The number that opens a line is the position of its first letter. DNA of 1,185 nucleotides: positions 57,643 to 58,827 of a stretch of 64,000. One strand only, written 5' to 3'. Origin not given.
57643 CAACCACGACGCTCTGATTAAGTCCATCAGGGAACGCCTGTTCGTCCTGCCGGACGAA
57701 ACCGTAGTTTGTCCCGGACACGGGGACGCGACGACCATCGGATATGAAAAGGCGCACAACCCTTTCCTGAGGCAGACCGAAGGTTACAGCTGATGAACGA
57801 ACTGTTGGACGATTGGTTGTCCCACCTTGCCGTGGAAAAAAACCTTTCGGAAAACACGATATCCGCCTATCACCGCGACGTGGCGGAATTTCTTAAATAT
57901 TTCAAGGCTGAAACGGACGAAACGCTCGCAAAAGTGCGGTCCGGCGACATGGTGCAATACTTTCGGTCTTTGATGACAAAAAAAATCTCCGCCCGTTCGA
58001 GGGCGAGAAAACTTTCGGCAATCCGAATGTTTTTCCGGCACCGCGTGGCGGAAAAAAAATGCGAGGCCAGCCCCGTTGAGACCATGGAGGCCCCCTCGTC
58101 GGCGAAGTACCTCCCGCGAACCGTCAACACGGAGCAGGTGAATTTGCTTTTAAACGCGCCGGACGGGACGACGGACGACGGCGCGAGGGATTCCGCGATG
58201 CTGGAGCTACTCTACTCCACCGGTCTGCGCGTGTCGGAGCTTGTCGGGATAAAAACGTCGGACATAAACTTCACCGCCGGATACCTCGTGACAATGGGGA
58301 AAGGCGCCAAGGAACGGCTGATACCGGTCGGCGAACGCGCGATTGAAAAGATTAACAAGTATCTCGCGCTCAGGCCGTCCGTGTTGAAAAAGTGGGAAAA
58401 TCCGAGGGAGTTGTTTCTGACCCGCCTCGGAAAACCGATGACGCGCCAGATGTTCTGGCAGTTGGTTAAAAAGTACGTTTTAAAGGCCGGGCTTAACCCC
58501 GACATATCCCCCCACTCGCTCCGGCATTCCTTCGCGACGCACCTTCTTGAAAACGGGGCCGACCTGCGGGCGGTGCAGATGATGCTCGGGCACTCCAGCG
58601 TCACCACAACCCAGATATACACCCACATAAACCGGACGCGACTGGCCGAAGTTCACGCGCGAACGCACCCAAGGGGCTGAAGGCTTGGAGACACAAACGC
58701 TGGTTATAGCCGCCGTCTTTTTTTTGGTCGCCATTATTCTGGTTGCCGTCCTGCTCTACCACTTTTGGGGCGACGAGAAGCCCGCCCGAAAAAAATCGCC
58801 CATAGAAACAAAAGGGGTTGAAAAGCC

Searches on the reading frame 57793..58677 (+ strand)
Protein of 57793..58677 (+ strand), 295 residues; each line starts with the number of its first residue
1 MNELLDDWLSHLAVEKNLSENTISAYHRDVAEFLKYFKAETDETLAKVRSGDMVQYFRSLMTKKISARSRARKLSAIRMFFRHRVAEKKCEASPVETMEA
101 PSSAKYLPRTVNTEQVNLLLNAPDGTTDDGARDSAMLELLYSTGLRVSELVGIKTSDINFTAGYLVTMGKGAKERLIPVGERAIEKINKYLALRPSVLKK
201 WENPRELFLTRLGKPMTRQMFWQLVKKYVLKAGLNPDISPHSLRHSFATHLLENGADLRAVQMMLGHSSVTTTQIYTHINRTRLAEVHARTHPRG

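Call 40: search_protein_families(library=pfam, proteins=[window:57793-58677:+], max_evalue=0.001)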
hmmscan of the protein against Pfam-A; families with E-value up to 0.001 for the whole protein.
window:57793-58677:+ (295 aa): 3 families
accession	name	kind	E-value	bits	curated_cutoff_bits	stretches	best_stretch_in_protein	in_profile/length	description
PF00589.27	Phage_integrase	-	2.9e-49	167.6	27.1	1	111-281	3-170/172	Phage integrase family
PF02899.23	Phage_int_SAM_1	-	3.6e-19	69.3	22.3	1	5-88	1-83/83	Phage integrase, N-terminal SAM-like domain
PF13495.12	Phage_int_SAM_4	-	9.3e-09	36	27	1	4-85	1-79/85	Phage integrase, N-terminal SAM-like domain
